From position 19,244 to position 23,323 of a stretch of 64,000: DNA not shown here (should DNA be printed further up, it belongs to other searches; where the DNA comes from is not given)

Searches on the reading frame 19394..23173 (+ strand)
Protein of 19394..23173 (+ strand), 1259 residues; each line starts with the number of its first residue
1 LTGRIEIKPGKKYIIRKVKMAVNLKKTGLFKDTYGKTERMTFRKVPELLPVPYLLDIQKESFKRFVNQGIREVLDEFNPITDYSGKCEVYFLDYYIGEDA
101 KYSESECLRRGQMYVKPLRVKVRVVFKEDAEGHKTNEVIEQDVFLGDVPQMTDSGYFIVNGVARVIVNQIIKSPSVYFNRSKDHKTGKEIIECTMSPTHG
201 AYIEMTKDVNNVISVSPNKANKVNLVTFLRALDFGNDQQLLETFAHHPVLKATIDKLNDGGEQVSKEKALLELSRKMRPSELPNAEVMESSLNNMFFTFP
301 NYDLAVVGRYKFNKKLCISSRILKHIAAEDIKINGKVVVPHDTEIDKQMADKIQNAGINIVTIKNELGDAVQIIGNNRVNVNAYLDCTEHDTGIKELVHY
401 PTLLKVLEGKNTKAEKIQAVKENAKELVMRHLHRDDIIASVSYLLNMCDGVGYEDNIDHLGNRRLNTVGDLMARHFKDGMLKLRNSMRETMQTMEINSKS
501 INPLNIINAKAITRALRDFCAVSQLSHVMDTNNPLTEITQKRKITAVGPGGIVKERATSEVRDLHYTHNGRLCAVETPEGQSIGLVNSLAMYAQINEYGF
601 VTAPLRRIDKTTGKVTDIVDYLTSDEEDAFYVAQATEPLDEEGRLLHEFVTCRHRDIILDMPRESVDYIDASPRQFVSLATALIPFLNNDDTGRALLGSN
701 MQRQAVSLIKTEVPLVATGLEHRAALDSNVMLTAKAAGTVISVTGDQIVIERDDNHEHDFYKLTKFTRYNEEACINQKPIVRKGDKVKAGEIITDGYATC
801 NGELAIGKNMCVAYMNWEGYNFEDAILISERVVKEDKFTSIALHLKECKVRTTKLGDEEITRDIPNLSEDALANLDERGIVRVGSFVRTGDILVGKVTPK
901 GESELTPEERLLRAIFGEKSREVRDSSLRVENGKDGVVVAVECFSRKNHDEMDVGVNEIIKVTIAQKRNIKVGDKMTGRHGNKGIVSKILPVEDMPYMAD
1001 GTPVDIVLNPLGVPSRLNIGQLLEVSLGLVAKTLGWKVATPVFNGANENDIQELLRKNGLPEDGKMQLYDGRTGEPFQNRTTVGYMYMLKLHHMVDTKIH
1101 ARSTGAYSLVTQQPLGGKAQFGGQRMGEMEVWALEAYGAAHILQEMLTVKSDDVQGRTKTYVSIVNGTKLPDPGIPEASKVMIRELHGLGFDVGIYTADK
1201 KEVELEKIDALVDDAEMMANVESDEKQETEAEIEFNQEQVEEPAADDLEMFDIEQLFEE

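Call 38: search_protein_families(library=pfam, proteins=[window:19394-23173:+], max_evalue=0.00001)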
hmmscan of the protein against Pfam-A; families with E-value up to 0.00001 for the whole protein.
window:19394-23173:+ (1259 aa): 6 families
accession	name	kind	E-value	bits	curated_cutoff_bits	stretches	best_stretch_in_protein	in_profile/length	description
PF00562.33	RNA_pol_Rpb2_6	-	3.1e-134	448.2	23.4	1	734-1120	2-373/373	RNA polymerase Rpb2, domain 6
PF04560.25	RNA_pol_Rpb2_7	-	2.5e-24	85.9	32.1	1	1122-1196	1-85/87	RNA polymerase Rpb2, domain 7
PF04565.21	RNA_pol_Rpb2_3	-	3.9e-24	85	21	1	528-595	2-68/68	RNA polymerase Rpb2, domain 3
PF10385.14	RNA_pol_Rpb2_45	-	3.6e-20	72.2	28.2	1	606-672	2-66/66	RNA polymerase beta subunit external 1 domain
PF04561.19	RNA_pol_Rpb2_2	-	2.7e-19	70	21.7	1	173-320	2-149/190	RNA polymerase Rpb2, domain 2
PF04563.20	RNA_pol_Rpb2_1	-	7.8e-17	61.9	28.2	1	54-514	2-203/203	RNA polymerase beta subunit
